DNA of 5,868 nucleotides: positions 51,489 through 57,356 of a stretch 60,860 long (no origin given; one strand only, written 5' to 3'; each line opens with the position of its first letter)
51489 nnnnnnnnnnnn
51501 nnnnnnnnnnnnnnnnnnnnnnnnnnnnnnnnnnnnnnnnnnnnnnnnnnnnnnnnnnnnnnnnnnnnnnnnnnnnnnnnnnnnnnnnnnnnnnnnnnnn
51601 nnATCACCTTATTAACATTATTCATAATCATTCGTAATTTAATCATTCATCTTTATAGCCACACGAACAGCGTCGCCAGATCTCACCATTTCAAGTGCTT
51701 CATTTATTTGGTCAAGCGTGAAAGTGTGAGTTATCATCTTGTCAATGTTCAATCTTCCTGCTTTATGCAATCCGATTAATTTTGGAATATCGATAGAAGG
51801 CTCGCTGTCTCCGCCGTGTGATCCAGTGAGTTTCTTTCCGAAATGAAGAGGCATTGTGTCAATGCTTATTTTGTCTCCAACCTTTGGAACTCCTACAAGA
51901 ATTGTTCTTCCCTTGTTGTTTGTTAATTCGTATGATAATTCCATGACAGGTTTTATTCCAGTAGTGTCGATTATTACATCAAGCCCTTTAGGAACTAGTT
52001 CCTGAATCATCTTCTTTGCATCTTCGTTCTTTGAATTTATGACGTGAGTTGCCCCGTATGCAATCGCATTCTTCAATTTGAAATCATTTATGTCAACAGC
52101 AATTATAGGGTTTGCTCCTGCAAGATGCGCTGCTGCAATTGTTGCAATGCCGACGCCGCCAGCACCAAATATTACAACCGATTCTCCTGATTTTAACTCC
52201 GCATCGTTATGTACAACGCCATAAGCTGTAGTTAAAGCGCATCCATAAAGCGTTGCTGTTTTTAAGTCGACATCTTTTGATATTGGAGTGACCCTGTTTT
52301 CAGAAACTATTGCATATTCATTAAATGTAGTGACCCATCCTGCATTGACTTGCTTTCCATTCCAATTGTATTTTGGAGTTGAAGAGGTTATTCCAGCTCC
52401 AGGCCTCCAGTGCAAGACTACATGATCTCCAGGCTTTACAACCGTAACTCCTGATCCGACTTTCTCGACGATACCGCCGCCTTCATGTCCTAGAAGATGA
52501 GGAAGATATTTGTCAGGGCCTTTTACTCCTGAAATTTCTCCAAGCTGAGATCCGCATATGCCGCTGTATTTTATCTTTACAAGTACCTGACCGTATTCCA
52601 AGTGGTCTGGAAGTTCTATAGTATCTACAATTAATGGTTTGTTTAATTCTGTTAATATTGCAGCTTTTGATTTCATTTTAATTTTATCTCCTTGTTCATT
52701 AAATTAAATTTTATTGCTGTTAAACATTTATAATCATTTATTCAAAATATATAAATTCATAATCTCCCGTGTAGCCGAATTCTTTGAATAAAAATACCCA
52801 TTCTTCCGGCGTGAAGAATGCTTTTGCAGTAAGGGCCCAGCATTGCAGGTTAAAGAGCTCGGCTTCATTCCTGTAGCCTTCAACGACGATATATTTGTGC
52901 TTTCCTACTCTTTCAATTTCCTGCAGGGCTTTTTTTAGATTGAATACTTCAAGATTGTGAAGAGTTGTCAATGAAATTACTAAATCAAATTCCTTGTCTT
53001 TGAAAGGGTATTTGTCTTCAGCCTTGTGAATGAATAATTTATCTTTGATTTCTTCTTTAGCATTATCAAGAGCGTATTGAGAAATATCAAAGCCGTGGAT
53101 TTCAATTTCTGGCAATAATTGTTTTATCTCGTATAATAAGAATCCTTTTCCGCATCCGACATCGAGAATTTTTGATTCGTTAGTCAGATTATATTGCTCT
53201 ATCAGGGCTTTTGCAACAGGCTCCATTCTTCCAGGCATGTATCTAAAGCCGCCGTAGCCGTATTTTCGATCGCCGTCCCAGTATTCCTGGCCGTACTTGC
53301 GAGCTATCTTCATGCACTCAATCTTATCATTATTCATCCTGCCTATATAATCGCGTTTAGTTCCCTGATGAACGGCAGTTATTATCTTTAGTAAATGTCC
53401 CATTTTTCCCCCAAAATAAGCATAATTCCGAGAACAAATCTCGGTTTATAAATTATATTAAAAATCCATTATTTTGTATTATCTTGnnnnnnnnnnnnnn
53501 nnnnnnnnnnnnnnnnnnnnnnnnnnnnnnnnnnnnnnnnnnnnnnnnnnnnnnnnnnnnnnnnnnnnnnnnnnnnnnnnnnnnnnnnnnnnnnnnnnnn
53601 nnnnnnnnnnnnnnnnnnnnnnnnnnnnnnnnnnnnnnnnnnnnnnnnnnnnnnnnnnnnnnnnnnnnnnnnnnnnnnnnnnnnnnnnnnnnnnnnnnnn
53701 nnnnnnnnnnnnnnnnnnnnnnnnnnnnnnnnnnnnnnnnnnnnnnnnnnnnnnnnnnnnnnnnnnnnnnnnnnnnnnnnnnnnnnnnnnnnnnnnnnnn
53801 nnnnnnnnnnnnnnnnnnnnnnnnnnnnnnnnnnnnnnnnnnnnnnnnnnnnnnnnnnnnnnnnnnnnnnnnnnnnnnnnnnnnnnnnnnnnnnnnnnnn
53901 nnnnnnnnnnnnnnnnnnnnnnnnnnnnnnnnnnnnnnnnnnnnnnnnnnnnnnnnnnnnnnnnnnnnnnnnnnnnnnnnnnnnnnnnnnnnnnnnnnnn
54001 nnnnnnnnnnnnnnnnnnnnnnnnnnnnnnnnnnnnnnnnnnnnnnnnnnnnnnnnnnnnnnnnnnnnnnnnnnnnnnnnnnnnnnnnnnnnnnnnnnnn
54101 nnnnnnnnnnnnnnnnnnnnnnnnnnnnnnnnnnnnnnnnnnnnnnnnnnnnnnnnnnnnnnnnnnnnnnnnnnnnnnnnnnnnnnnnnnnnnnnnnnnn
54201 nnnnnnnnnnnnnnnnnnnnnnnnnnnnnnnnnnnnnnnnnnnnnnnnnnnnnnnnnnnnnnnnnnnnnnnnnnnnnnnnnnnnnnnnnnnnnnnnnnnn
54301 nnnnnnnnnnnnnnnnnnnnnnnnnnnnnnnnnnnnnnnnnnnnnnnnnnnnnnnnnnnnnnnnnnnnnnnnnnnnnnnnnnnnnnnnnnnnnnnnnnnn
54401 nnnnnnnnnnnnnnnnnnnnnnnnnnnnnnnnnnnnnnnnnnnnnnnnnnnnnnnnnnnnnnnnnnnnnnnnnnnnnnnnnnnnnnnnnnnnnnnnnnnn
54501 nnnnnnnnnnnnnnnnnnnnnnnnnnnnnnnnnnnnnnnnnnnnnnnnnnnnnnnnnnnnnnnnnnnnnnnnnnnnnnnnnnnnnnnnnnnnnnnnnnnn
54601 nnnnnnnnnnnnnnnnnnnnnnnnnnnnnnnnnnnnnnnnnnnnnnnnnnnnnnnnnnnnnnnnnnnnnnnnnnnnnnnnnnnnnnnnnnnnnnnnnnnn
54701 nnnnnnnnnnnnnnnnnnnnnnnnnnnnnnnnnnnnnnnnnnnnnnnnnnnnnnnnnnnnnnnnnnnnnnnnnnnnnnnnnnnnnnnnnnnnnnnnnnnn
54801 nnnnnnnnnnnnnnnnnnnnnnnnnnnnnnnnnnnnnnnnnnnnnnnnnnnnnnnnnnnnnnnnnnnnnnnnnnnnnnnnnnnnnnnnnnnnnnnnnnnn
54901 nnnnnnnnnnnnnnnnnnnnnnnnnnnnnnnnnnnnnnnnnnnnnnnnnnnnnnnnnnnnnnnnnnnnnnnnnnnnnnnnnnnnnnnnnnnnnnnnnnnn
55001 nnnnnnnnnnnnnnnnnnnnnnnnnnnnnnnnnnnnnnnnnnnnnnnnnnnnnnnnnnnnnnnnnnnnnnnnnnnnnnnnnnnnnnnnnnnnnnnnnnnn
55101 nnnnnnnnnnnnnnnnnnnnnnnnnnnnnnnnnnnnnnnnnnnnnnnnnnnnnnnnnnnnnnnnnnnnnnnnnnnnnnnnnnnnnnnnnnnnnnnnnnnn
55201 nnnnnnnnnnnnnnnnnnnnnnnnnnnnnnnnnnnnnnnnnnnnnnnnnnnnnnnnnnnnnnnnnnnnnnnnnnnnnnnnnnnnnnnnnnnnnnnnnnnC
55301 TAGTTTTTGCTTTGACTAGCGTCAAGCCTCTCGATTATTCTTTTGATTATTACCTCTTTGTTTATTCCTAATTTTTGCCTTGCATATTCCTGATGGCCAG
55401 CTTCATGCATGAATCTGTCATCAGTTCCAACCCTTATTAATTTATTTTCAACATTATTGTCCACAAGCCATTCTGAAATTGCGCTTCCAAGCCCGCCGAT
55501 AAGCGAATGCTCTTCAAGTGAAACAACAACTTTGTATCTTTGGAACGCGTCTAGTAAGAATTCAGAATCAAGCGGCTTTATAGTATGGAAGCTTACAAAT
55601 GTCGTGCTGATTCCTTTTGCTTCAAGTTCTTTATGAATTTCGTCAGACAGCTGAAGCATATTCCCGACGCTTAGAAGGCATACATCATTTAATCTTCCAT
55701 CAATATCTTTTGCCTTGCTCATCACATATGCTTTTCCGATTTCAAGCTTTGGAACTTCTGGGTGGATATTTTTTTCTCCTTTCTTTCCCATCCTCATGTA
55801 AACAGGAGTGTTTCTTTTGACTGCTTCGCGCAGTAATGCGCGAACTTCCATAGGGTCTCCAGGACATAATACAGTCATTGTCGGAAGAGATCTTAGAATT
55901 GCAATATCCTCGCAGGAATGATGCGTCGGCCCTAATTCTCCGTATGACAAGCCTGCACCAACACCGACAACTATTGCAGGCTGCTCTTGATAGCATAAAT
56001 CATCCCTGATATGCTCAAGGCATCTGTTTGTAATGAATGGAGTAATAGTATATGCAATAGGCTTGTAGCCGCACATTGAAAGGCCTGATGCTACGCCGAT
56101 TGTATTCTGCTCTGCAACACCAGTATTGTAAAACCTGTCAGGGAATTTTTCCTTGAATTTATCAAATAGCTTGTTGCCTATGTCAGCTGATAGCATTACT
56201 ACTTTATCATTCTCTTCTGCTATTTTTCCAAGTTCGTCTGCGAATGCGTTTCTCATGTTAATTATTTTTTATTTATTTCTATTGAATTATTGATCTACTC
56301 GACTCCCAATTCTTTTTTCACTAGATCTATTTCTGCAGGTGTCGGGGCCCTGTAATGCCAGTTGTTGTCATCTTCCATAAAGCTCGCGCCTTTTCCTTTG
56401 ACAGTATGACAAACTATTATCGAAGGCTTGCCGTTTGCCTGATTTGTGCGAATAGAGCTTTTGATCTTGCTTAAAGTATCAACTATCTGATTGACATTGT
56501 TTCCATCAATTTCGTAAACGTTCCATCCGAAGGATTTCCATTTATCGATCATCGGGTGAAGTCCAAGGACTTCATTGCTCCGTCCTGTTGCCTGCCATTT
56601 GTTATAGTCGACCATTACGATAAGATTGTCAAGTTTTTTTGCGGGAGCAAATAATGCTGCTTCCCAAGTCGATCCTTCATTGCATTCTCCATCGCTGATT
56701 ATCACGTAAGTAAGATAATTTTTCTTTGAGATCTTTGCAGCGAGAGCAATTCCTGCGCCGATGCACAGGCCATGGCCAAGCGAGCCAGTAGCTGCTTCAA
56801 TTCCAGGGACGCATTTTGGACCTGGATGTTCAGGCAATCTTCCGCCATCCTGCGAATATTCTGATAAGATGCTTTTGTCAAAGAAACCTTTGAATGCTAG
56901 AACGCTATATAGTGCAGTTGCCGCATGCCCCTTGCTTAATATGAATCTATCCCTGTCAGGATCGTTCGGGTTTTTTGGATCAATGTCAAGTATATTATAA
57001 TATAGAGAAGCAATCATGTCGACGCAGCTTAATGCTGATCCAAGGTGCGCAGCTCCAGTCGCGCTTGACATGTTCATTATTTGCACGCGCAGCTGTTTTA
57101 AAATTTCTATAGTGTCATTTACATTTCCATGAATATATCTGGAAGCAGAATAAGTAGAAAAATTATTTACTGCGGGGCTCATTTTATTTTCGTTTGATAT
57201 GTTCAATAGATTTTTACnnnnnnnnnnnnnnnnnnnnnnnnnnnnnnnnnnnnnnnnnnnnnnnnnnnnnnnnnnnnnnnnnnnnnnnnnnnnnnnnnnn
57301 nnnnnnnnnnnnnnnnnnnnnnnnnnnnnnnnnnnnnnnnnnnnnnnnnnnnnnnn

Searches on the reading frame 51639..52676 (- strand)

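Call 44: search_protein_families(library=pfam, proteins=[window:51639-52676:-], max_evalue=0.00001)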
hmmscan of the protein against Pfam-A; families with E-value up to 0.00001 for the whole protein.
window:51639-52676:- (345 aa): 4 families
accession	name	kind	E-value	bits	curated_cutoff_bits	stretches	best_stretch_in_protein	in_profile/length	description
PF00107.32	ADH_zinc_N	-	3.8e-27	95.2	31.8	1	174-298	1-121/129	Zinc-binding dehydrogenase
PF08240.17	ADH_N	-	1.3e-16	61.2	23.5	1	29-133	3-103/104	Alcohol dehydrogenase GroES-like domain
PF13602.12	ADH_zinc_N_2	-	1.1e-08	36.5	27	1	208-336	2-128/134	Zinc-binding dehydrogenase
PF16912.11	Glu_dehyd_C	-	1e-07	32.1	34.9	1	163-341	30-209/211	Glucose dehydrogenase C-terminus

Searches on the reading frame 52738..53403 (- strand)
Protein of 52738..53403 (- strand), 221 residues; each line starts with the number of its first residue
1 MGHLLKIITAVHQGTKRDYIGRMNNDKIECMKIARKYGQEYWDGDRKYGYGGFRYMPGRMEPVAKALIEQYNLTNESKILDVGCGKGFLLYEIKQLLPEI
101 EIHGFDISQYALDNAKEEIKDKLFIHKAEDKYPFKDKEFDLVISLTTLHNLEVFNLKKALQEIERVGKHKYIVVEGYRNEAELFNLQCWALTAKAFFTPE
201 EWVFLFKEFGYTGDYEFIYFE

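Call 44: search_protein_families(library=pfam, proteins=[window:52738-53403:-], max_evalue=0.00001)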
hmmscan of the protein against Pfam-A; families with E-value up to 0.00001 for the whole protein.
window:52738-53403:- (221 aa): 8 families
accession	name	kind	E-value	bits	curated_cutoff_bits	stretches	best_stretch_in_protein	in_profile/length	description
PF13847.12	Methyltransf_31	-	1.7e-19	70.4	27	1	75-186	3-121/145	Methyltransferase domain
PF13649.12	Methyltransf_25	-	3.6e-17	63.3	27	1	79-168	1-94/97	Methyltransferase domain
PF08241.18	Methyltransf_11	-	1.5e-16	61.3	21.2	1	80-169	1-89/95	Methyltransferase domain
PF08242.18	Methyltransf_12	-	2.9e-13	50.8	30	1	80-166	1-91/98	Methyltransferase domain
PF05175.20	MTS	-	9e-10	38.9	23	1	61-144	17-104/170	Methyltransferase small domain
PF13489.12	Methyltransf_23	-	9.3e-09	35.7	27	1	73-212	20-160/164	Methyltransferase domain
PF07021.18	MetW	-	1.1e-06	28.9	21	1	74-172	12-107/193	Methionine biosynthesis protein MetW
PF00891.24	Methyltransf_2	-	6.1e-06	26.2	22.3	1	63-162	50-151/210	O-methyltransferase domain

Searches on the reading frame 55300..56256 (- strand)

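Call 44: search_protein_families(library=pfam, proteins=[window:55300-56256:-], max_evalue=0.00001)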
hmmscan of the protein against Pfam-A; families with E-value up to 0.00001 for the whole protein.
window:55300-56256:- (318 aa): 2 families
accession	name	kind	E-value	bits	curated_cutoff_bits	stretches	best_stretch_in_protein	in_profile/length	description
PF02779.29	Transket_pyr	-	1.9e-36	125.8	27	1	1-158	5-169/174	Transketolase, pyrimidine binding domain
PF02780.25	Transketolase_C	-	9.1e-19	68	25.9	1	190-289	10-112/124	Transketolase, C-terminal domain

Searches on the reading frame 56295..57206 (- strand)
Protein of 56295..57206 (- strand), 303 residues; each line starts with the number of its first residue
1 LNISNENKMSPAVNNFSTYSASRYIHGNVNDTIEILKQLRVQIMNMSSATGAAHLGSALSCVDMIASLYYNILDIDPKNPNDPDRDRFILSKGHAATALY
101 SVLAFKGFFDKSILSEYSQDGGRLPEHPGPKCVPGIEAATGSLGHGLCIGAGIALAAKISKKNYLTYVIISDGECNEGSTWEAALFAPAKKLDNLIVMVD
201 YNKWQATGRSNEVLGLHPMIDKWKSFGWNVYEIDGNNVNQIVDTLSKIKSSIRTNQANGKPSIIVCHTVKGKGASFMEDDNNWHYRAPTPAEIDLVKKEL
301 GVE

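Call 44: search_protein_families(library=pfam, proteins=[window:56295-57206:-], max_evalue=0.00001)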
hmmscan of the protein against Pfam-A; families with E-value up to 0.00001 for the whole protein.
window:56295-57206:- (303 aa): 3 families
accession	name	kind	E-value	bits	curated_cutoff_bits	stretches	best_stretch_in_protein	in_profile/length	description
PF00456.26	Transketolase_N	-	8.4e-47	160.2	22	1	35-303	5-278/334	Transketolase, thiamine diphosphate binding domain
PF00676.26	E1_dh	-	4.9e-11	42.6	22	1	131-289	92-243/300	Dehydrogenase E1 component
PF13292.11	DXP_synthase_N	-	1.7e-08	34.6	21.2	0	145-205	115-174/274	1-deoxy-D-xylulose-5-phosphate synthase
